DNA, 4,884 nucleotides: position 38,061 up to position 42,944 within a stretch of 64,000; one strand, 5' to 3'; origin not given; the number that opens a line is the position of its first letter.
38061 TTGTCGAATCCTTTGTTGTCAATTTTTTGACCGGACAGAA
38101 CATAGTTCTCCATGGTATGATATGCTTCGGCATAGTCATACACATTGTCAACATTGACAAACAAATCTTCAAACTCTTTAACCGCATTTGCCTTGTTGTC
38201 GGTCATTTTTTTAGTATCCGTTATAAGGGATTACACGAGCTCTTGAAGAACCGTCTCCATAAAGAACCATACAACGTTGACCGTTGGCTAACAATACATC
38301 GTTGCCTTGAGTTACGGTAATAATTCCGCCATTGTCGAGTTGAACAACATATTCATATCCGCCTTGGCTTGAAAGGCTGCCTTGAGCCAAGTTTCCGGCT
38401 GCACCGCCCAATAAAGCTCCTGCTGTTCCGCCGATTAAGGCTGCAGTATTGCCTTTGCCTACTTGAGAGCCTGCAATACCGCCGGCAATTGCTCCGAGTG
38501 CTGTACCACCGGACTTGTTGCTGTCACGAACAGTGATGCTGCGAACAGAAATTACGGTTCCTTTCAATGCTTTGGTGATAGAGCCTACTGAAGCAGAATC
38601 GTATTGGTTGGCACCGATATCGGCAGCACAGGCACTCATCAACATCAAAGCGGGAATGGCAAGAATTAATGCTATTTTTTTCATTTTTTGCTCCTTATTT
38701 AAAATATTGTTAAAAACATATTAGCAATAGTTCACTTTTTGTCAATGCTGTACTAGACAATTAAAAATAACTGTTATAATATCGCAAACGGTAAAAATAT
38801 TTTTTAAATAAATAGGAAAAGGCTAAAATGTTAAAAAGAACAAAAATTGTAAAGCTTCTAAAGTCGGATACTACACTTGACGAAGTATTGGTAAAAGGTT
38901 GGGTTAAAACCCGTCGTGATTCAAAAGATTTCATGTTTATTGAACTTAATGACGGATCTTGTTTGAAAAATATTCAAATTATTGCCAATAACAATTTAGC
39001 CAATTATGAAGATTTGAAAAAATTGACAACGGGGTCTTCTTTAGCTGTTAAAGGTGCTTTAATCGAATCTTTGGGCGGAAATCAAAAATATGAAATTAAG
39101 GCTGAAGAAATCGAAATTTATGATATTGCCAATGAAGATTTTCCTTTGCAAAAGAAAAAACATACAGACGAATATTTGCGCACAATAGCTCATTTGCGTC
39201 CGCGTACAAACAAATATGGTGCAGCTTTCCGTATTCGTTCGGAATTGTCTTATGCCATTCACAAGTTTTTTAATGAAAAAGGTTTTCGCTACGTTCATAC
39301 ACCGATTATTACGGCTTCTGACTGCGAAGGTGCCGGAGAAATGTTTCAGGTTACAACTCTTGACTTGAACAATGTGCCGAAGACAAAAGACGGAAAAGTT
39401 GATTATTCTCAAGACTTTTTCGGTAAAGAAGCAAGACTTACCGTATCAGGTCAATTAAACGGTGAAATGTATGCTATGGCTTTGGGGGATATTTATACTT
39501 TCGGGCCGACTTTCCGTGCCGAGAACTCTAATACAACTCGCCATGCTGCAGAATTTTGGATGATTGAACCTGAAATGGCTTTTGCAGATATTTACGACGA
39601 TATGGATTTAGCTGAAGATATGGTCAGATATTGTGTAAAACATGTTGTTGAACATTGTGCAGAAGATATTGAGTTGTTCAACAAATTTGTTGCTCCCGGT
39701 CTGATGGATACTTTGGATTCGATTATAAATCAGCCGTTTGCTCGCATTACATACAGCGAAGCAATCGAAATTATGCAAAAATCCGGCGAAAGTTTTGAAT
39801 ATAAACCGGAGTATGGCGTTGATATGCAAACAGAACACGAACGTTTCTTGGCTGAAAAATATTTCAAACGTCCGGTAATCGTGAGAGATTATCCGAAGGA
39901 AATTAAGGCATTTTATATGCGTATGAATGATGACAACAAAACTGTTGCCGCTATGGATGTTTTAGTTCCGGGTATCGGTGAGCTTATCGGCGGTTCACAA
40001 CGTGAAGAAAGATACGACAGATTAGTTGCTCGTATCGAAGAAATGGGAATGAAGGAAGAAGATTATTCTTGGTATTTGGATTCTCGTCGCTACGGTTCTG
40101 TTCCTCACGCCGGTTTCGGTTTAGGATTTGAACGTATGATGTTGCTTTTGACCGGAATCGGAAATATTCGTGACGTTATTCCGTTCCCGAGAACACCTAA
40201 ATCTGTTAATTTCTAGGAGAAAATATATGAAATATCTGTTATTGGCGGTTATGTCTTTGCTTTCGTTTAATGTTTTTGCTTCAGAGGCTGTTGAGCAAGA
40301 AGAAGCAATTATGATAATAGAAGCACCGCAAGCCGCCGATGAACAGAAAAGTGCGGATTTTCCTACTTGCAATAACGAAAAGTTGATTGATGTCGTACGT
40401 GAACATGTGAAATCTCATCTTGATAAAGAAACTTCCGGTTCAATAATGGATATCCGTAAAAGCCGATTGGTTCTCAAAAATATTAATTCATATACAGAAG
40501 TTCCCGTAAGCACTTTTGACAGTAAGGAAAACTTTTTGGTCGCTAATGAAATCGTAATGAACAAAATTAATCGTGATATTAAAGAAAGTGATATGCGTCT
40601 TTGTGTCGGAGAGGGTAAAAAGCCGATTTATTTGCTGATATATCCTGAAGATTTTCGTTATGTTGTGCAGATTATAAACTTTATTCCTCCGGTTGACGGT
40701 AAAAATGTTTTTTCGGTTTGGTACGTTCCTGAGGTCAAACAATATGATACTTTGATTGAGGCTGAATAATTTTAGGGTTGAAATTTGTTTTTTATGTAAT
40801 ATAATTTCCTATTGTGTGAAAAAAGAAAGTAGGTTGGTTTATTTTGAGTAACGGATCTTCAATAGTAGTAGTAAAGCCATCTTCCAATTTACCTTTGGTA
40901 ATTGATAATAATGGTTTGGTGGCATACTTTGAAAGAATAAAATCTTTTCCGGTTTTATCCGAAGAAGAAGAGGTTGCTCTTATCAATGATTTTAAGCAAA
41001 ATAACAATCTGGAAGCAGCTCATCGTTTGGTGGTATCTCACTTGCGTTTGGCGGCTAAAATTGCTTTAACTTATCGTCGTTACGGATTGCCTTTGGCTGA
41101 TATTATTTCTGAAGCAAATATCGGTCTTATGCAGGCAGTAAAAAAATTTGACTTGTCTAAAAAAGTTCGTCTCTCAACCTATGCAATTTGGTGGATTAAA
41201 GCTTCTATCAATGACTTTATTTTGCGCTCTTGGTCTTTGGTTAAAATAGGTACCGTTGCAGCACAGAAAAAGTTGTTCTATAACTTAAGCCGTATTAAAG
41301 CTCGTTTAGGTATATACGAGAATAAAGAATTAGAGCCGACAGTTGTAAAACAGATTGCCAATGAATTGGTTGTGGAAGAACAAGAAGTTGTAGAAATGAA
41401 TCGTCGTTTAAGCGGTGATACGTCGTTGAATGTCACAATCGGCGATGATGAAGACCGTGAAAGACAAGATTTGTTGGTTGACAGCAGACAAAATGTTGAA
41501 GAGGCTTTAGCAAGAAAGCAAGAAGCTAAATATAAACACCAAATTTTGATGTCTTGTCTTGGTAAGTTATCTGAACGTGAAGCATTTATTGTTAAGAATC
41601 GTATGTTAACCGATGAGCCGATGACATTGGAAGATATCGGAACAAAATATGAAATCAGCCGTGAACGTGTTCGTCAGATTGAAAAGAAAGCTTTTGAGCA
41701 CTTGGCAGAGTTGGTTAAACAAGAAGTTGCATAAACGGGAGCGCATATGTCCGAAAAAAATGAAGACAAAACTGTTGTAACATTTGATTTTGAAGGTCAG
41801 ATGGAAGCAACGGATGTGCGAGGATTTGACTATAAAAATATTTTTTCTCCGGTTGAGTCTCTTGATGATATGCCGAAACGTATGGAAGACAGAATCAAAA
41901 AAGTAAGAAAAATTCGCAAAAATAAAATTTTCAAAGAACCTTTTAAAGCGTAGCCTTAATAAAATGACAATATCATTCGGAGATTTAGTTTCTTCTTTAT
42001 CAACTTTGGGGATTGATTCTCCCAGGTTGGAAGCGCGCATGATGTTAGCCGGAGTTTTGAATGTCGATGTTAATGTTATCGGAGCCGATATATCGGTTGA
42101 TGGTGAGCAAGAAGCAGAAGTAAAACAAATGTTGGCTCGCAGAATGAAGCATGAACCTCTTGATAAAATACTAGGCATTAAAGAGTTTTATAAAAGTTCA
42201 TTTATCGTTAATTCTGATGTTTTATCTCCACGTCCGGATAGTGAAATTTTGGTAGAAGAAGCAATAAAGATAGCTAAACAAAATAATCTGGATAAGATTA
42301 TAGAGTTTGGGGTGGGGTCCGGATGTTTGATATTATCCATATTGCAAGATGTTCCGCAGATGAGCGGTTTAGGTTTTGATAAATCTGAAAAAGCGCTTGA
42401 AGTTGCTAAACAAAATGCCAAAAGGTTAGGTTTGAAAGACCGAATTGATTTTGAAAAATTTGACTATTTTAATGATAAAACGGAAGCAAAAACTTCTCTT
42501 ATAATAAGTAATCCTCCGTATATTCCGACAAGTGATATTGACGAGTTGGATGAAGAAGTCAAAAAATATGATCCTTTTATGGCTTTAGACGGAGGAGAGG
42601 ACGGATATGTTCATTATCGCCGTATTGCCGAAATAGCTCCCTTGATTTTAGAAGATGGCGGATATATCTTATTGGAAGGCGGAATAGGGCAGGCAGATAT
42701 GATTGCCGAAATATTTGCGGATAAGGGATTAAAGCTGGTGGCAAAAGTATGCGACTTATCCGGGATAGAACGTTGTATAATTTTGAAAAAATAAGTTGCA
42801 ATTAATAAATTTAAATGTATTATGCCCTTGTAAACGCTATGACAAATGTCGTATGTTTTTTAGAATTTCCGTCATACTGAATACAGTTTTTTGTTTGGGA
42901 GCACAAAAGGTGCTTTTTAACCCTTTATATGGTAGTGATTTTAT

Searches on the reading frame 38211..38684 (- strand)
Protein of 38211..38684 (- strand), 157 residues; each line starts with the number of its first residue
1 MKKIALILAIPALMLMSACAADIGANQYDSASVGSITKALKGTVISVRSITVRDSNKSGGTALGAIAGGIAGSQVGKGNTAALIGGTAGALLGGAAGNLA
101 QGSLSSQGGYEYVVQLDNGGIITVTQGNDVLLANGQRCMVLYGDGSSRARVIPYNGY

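Call 21: search_protein_families(library=pfam, proteins=[window:38211-38684:-], max_evalue=0.001)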
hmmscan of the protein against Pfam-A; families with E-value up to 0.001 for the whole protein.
window:38211-38684:- (157 aa): 2 families
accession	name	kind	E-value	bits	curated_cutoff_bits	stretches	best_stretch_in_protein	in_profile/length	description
PF05433.20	Rick_17kDa_Anti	-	6.6e-06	26.4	24.2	1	59-100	1-42/43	Glycine zipper 2TM domain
PF13441.11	Gly-zipper_YMGG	-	3.5e-05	23.9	28.9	1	58-98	4-44/45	YMGG-like Gly-zipper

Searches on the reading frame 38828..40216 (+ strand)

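Call 67: search_protein_families(library=pfam, proteins=[window:38828-40216:+], max_evalue=0.0001)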
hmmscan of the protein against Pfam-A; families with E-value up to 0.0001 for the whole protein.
window:38828-40216:+ (462 aa): 2 families
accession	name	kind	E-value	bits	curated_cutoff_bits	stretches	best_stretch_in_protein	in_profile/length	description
PF00152.25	tRNA-synt_2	-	7.5e-72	242.4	25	1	121-456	9-307/308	tRNA synthetases class II (D, K and N)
PF01336.31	tRNA_anti-codon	-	5.4e-14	52.3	27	1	20-97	1-74/75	OB-fold nucleic acid binding domain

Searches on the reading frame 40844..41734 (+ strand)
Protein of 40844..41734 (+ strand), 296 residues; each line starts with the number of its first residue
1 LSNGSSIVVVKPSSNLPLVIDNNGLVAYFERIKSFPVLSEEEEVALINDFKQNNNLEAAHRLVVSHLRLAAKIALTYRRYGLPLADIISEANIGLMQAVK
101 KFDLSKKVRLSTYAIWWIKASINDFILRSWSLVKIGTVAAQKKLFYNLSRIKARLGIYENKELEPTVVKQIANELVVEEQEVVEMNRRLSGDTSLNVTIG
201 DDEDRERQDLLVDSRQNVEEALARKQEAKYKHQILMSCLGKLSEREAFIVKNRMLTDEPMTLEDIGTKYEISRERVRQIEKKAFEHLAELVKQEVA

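Call 67: search_protein_families(library=pfam, proteins=[window:40844-41734:+], max_evalue=0.0001)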
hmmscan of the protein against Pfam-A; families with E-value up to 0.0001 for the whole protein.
window:40844-41734:+ (296 aa): 2 families
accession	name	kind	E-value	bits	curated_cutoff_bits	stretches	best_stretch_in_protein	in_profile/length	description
PF04542.20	Sigma70_r2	-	4.5e-16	58.8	24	1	62-130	1-69/71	Sigma-70 region 2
PF04545.22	Sigma70_r4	-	1.8e-14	53.4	24.1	1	238-287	1-48/50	Sigma-70, region 4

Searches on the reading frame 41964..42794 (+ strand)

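Call 67: search_protein_families(library=pfam, proteins=[window:41964-42794:+], max_evalue=0.0001)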
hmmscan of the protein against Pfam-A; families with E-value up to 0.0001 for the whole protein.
window:41964-42794:+ (276 aa): 5 families
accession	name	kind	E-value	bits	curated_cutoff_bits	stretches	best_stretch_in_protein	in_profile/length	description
PF05175.20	MTS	-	1.4e-11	44.7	23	1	106-187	29-109/170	Methyltransferase small domain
PF17827.6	PrmC_N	-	3.6e-11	43.9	23.4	1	10-71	8-71/71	PrmC N-terminal domain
PF01170.24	UPF0020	-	2e-07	31.4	22.3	1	131-186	75-131/197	RMKL-like, methyltransferase domain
PF13847.12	Methyltransf_31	-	2.5e-07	30.9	27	1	110-183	5-81/145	Methyltransferase domain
PF13649.12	Methyltransf_25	-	1.5e-06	29.2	27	1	112-195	1-85/97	Methyltransferase domain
